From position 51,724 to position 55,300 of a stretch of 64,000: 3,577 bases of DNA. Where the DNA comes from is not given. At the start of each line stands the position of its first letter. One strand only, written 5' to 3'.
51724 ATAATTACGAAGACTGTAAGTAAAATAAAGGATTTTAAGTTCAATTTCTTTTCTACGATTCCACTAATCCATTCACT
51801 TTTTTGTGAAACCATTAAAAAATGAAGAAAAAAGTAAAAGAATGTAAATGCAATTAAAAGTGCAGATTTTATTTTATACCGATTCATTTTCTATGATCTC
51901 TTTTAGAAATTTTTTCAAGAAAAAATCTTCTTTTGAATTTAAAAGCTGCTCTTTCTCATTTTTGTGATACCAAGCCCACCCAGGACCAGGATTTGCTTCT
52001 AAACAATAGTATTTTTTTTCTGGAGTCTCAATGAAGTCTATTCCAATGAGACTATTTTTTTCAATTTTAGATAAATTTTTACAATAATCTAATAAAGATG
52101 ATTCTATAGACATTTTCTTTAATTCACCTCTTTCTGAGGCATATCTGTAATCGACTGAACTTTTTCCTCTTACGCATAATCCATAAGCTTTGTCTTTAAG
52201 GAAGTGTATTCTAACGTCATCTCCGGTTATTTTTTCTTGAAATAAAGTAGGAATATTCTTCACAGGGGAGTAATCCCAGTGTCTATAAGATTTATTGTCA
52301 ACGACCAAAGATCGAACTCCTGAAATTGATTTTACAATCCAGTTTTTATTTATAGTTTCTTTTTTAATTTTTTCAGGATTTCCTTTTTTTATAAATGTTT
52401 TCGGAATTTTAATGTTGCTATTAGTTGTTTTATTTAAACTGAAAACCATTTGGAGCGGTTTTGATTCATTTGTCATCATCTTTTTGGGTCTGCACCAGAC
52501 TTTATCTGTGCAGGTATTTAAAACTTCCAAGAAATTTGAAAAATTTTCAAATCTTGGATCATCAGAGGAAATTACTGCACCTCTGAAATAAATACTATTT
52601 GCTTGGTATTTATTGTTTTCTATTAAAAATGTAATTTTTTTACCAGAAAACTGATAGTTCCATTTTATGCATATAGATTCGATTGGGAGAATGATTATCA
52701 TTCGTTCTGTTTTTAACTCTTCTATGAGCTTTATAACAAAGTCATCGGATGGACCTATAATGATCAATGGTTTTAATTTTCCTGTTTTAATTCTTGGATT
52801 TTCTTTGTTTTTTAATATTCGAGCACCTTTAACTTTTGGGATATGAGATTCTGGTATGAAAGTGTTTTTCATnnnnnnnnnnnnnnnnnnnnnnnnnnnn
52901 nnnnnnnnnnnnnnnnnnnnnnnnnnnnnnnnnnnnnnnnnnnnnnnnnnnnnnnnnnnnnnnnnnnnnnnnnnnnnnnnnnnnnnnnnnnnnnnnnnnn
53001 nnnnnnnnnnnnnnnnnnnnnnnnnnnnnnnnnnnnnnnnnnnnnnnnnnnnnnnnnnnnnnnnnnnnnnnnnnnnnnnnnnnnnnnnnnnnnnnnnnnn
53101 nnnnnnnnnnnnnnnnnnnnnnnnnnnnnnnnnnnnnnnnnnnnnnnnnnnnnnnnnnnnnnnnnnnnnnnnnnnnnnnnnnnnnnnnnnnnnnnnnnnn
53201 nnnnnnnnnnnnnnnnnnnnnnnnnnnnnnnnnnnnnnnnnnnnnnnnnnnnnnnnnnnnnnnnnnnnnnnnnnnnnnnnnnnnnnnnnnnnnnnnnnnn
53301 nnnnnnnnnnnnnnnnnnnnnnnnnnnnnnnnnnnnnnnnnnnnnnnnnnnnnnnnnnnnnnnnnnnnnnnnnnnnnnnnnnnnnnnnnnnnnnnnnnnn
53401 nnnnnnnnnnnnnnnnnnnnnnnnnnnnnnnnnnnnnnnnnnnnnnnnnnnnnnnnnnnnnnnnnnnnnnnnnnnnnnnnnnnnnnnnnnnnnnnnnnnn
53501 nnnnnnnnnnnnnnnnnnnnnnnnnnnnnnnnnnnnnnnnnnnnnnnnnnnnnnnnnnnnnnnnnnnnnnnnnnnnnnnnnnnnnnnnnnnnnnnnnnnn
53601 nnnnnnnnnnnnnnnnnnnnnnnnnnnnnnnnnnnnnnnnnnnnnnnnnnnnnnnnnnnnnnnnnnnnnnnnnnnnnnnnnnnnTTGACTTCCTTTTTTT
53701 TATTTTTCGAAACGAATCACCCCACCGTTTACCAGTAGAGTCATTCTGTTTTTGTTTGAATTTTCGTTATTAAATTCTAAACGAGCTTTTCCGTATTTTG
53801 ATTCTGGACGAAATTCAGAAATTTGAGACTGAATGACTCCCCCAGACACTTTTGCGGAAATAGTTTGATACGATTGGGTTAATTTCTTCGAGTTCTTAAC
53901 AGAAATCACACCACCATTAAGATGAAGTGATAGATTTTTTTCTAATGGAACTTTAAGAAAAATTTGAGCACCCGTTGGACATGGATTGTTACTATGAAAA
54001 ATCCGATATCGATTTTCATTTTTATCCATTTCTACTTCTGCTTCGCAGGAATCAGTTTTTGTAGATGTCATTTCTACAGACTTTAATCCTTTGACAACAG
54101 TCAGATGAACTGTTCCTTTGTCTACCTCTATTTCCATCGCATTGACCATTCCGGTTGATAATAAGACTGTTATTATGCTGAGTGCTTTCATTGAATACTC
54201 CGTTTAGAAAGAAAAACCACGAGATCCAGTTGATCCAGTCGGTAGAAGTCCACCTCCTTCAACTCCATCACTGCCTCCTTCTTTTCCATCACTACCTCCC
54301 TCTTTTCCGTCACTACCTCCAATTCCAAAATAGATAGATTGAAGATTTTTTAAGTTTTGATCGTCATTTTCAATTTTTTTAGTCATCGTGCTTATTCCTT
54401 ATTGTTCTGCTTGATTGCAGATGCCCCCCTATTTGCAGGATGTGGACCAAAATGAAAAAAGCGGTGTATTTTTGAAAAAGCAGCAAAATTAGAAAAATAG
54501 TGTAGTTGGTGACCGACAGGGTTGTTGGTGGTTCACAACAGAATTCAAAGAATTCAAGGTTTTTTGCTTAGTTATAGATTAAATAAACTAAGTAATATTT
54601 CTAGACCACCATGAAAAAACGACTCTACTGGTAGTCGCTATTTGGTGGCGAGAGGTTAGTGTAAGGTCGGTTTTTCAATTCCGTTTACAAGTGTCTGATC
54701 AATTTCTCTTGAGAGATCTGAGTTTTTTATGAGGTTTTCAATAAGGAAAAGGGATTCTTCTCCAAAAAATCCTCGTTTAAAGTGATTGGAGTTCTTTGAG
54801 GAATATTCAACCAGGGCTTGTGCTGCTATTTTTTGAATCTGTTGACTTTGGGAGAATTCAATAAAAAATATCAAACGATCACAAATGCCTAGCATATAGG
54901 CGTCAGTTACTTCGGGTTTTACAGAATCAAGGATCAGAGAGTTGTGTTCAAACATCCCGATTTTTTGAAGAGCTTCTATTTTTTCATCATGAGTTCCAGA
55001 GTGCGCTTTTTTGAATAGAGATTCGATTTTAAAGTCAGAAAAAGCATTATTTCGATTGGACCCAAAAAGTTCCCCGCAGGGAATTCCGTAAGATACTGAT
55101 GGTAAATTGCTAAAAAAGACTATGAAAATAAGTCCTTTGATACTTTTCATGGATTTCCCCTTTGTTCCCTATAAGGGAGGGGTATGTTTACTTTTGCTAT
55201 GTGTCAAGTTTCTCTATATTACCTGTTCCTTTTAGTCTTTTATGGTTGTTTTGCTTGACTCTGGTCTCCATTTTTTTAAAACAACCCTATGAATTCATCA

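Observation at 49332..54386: Candidate novel graspetide-type RiPP operon: repeat-core precursor, two ATP-grasp ligases, ABC exporter fused to a Lon-like peptidase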

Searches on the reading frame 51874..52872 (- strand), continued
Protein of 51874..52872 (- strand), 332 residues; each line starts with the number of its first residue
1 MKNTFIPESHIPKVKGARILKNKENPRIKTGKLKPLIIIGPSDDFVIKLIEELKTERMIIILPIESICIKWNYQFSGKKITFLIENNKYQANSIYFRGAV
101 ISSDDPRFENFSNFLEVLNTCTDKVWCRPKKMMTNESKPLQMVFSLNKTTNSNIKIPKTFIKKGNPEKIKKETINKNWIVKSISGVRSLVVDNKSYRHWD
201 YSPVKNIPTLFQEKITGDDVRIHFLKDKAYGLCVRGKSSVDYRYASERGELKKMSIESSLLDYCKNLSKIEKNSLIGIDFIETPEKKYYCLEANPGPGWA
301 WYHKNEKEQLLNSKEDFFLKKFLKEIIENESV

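Call 76: get_annotated_region(hit=H2, flank=6000)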
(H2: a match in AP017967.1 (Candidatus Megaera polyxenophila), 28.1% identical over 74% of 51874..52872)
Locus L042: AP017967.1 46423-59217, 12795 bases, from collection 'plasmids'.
description: Candidatus Megaera polyxenophila plasmid pPCS109 DNA, complete sequence, strain: PCS
organism: Candidatus Megaera polyxenophila (NCBI taxid 988779)
taxonomy: Bacteria; Pseudomonadota; Alphaproteobacteria; Rickettsiales; Rickettsiaceae; Candidatus Megaera; Candidatus Megaera polyxenophila
host: -; source: -; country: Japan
typing (MOB-suite, as given by PLSDB): non-mobilizable
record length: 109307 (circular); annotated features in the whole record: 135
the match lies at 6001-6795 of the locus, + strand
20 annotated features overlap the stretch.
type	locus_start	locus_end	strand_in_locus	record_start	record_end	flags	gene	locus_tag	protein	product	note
CDS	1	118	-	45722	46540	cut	-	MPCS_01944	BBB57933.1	integrase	-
CDS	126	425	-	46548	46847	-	-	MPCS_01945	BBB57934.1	transposase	-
CDS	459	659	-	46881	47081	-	-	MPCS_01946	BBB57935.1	integrase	-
CDS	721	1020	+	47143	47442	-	-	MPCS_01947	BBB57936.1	transposase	-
CDS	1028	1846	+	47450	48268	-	-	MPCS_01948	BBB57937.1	integrase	-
CDS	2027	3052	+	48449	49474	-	-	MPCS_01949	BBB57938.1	DNA (cytosine-5-)-methyltransferase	-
CDS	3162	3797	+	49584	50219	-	-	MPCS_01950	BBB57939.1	plasmid partitioning protein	-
CDS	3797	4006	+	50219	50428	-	-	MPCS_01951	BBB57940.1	hypothetical protein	-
CDS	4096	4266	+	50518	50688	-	-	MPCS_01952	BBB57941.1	hypothetical protein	-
CDS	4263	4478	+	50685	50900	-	-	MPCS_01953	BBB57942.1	DNA polymerase III subunit epsilon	-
CDS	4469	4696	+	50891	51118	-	-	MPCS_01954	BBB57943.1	hypothetical protein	-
CDS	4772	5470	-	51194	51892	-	-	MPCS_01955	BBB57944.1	peptidase M23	-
CDS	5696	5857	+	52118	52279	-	-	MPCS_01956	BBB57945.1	hypothetical protein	-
CDS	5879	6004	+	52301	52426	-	-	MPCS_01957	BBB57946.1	hypothetical protein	-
CDS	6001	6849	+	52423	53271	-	-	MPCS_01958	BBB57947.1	glutathione synthase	-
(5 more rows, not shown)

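Call 77: get_annotated_region(hit=H1, flank=5000)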
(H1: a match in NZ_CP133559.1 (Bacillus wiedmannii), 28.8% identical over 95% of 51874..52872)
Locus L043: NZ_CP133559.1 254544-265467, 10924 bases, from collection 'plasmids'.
description: Bacillus wiedmannii strain EPS29 plasmid ppl277, complete sequence
organism: Bacillus wiedmannii (NCBI taxid 1890302)
taxonomy: Bacteria; Bacillota; Bacilli; Bacillales; Bacillaceae; Bacillus; Bacillus wiedmannii
host: -; source: Thaumetopoea processionea,liquid culture; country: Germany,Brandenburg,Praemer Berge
typing (MOB-suite, as given by PLSDB): non-mobilizable; replicon rep_cluster_125; mating-pair formation MPF_T
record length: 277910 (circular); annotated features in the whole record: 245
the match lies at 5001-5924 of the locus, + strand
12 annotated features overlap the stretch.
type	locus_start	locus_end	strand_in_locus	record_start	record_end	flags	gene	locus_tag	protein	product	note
CDS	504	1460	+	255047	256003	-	-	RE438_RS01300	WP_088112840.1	site-specific integrase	GO:0015074 - DNA integration [Evidence IEA]; GO:0006310 - DNA recombination [Evidence IEA]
CDS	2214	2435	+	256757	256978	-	-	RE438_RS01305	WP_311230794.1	hypothetical protein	-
CDS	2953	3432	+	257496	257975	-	-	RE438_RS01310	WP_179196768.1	YciI family protein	-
CDS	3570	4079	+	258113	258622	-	-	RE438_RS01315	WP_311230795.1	S16 family serine protease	GO:0006508 - proteolysis [Evidence IEA]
CDS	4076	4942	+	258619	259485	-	-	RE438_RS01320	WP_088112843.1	hypothetical protein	-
CDS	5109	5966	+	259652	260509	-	-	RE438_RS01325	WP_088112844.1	hypothetical protein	-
CDS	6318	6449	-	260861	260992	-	-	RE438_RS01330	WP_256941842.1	hypothetical protein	-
CDS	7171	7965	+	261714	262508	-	-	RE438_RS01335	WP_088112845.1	hypothetical protein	-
CDS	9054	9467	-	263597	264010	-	-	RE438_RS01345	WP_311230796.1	HEPN domain-containing protein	-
CDS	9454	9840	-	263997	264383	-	-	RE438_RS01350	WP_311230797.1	nucleotidyltransferase domain-containing protein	-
CDS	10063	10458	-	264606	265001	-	-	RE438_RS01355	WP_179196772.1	hypothetical protein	-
CDS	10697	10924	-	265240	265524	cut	-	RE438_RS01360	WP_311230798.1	hypothetical protein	-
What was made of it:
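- On Peptidase family S16 (Lon-type): PGAP calls the Bacillus homologue S16 (call 77).
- An independent PGAP annotation names the Bacillus homologue S16 (call 77).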

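Call 91: find_related_loci(query=A1, collection=viral_contigs, flank=5000)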
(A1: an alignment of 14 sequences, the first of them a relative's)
Query A1 (332 aa) in viral_contigs; peptide patterns used: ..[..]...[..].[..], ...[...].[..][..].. (x = any residue, [..] = any of these).
37 stretches matched a pattern, but none encodes a relative of the query by tblastn (E <= 1e-3).
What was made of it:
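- Tried and rejected: Viral contigs: no relatives (call 91).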

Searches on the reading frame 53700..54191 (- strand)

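Call 3: search_protein_families(library=pfam, proteins=[window:53700-54191:-], max_evalue=1)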
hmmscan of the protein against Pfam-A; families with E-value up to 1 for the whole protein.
window:53700-54191:- (163 aa): 0 families

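Call 4: search_protein_families(library=ncbifam, proteins=[window:53700-54191:-], max_evalue=1)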
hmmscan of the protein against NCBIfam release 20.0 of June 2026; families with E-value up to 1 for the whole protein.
window:53700-54191:- (163 aa): 4 families
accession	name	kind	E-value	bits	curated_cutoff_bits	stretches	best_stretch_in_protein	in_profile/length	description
TIGR01376.1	POMP_repeat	repeat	0.018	14.9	15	0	84-100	8-23/28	polymorphic outer membrane protein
NF042420.1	Hsp18_Clos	equivalog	0.079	13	195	1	104-160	72-128/147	heat shock protein Hsp18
NF005501.0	PRK07116.1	subfamily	0.092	12.2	198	0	117-146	25-54/161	flavodoxin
NF053579.1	LolA3_fam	equivalog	0.11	12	83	1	67-155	81-171/232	LolA3 family protein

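Call 48: search_protein_families(library=padloc, proteins=[window:53700-54191:-], max_evalue=0.01)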
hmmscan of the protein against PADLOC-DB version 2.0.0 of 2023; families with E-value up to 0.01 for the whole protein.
window:53700-54191:- (163 aa): 0 families

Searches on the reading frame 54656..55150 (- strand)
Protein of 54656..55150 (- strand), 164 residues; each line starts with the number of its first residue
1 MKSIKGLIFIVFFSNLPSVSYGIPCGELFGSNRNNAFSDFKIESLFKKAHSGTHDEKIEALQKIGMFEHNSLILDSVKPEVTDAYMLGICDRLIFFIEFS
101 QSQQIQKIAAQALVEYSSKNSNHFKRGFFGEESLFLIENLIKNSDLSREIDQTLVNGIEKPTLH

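Call 3: search_protein_families(library=pfam, proteins=[window:54656-55150:-], max_evalue=1)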
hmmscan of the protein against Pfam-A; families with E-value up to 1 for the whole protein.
window:54656-55150:- (164 aa): 2 families
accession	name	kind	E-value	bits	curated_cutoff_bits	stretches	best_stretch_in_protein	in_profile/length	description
PF10410.14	DnaB_bind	-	0.054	14.2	20.6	0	38-64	1-27/56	DnaB-helicase binding domain of primase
PF02738.23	MoCoBD_1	-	0.28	10.7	27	1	101-143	185-227/244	Molybdopterin cofactor-binding domain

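Call 4: search_protein_families(library=ncbifam, proteins=[window:54656-55150:-], max_evalue=1)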
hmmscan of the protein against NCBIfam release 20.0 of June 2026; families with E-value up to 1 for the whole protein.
window:54656-55150:- (164 aa): 1 family
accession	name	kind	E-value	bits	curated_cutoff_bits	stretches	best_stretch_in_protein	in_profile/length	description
TIGR01798.1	cit_synth_I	equivalog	0.098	11.3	485.15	1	29-125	231-328/412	citrate synthase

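Call 48: search_protein_families(library=padloc, proteins=[window:54656-55150:-], max_evalue=0.01)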
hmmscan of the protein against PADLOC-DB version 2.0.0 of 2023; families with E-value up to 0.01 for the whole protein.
window:54656-55150:- (164 aa): 0 families
